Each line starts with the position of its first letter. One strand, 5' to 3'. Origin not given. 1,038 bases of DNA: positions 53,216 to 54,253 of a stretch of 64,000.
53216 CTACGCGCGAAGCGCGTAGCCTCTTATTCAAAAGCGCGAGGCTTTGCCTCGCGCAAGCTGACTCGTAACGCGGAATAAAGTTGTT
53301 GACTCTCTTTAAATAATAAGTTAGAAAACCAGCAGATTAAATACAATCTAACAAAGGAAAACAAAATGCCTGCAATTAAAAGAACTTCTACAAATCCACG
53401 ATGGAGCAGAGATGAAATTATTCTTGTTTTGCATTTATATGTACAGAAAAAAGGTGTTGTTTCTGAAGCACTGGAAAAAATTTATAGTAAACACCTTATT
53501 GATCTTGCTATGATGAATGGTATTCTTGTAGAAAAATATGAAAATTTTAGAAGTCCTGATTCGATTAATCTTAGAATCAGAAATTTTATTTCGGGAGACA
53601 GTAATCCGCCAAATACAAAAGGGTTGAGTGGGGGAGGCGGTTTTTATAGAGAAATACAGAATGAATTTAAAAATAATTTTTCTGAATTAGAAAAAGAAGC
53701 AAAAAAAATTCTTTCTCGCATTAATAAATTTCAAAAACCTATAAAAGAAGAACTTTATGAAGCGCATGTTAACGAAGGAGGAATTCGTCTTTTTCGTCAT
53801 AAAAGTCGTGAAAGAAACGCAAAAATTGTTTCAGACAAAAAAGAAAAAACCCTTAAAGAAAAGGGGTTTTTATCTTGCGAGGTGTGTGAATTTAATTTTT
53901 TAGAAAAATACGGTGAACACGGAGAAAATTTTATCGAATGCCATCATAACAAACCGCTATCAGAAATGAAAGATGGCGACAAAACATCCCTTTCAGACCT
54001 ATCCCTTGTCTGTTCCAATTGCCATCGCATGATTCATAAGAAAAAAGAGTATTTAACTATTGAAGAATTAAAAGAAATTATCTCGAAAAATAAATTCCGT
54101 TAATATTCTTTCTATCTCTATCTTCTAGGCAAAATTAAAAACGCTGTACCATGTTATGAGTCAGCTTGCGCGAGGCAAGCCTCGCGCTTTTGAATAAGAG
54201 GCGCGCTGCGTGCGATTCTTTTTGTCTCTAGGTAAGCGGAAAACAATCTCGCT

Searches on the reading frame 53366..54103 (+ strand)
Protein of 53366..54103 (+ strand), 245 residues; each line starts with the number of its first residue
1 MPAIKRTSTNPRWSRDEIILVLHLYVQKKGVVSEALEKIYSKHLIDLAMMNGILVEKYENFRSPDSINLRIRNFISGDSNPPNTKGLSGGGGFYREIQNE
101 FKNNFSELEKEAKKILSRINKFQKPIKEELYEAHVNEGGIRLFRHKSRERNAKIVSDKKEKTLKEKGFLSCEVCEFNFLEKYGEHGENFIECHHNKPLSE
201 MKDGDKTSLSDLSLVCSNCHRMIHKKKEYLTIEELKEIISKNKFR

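Call 9: search_protein_families(library=pfam, proteins=[window:53366-54103:+])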
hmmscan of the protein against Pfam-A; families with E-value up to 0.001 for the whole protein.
window:53366-54103:+ (245 aa): 1 family
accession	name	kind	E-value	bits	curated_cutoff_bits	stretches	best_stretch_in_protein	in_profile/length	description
PF01844.29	HNH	-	4.9e-07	30.2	21.4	1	171-226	1-47/47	HNH endonuclease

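Call 21: find_encoding_contigs(protein=window:53366-54103:+, flank=10000, max_places=6)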
Protein window:53366-54103:+ (245 aa): no gene with exactly this product is on record in the collection.

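Call 34: search_protein_families(library=ncbifam, proteins=[window:53366-54103:+], max_evalue=0.01)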
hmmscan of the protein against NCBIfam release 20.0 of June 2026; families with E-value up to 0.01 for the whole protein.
window:53366-54103:+ (245 aa): 0 families

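Call 35: search_protein_families(library=padloc, proteins=[window:53366-54103:+], max_evalue=0.01)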
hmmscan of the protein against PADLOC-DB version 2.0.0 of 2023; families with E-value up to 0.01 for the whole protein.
window:53366-54103:+ (245 aa): 5 families
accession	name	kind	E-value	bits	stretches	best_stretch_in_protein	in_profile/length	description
PDLC03656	mREase_IV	-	6.4e-05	20.8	1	170-231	206-263/277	Type IV methyl-directed restriction enzyme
PDLC04132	HNH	-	0.00013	19.2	1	7-130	23-135/286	-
PDLC00746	Effector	-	0.00024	18.3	1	200-238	73-111/389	Endonuclease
PDLC01047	Csx26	-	0.00073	17.8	1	163-242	23-103/105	HNH nuclease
PDLC04772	PDC-M68A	-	0.0028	15.7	1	199-240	61-102/253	-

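Call 84: find_homologous_proteins(query=window:53366-54103:+, max_evalue=0.00001)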
Query window:53366-54103:+ (245 aa): 377 proteins with E <= 0.00001 among 1633 candidates; the best 120 are listed.
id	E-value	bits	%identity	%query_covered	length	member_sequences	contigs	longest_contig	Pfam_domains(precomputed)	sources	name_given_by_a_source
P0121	1.3e-104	367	71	99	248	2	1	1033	PF01844.30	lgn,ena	-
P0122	1.3e-101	357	93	73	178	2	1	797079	-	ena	-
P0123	2.3e-75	271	57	97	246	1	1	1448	PF01844.30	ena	-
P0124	9.4e-75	269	57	99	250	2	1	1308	PF01844.30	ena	-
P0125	1.1e-57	214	50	99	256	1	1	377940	PF01844.30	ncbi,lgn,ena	-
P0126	4.2e-51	192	42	96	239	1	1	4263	PF01844.30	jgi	jgi:5-methylcytosine-specific restriction enzyme A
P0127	9.7e-51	191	46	94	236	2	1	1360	PF01844.30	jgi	-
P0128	1.4e-48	184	44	94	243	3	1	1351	PF01844.30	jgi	jgi:5-methylcytosine-specific restriction enzyme A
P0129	2.8e-48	183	38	97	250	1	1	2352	PF01844.30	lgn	-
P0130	3.1e-47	179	44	94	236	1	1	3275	PF01844.30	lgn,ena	-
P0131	3.7e-47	179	44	94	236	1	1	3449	PF01844.30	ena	-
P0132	3.7e-47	179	44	94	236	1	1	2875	PF01844.30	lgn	-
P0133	3.9e-47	179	41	93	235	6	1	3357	PF01844.30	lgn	-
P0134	4.7e-47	179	44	95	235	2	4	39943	PF01844.30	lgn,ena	-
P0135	4.4e-46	176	41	99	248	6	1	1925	PF01844.30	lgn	-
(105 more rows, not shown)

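Call 85: find_encoding_contigs(protein=P0122, flank=10000, max_places=3)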
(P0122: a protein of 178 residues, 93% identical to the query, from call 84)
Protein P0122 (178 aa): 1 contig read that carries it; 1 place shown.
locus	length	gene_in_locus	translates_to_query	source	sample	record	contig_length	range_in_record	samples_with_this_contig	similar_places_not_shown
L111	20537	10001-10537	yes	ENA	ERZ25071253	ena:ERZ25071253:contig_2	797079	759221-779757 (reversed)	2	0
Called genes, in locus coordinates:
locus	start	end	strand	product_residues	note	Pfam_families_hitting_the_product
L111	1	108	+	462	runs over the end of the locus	PF00590:TP_methylase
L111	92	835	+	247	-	PF00590:TP_methylase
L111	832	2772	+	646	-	PF01890:CbiG_C, PF00590:TP_methylase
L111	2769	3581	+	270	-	PF00590:TP_methylase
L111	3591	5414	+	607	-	PF01541:GIY-YIG, PF27096:UvrC_M, PF02151:UVR, PF22920:UvrC_RNaseH, PF08459:UvrC_RNaseH_dom, PF14520:HHH_5 (faint)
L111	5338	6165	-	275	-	-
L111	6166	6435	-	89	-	-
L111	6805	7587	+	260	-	PF01513:NAD_kinase (weak), PF20143:NAD_kinase_C (weak)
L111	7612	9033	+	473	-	PF01262:AlaDh_PNT_C (faint), PF01494:FAD_binding_3 (faint), PF03486:HI0933_like (faint), PF07992:Pyr_redox_2, PF12831:FAD_oxidored, PF13738:Pyr_redox_3 (faint), PF00070:Pyr_redox, PF02852:Pyr_redox_dim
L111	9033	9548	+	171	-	PF00588:SpoU_methylase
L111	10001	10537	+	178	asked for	-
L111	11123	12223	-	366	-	-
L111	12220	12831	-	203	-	-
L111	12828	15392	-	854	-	PF00133:tRNA-synt_1, PF09334:tRNA-synt_1g, PF13603:tRNA-synt_1_2, PF00133:tRNA-synt_1, PF09334:tRNA-synt_1g (weak), PF08264:Anticodon_1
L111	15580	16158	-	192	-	PF12100:DUF3576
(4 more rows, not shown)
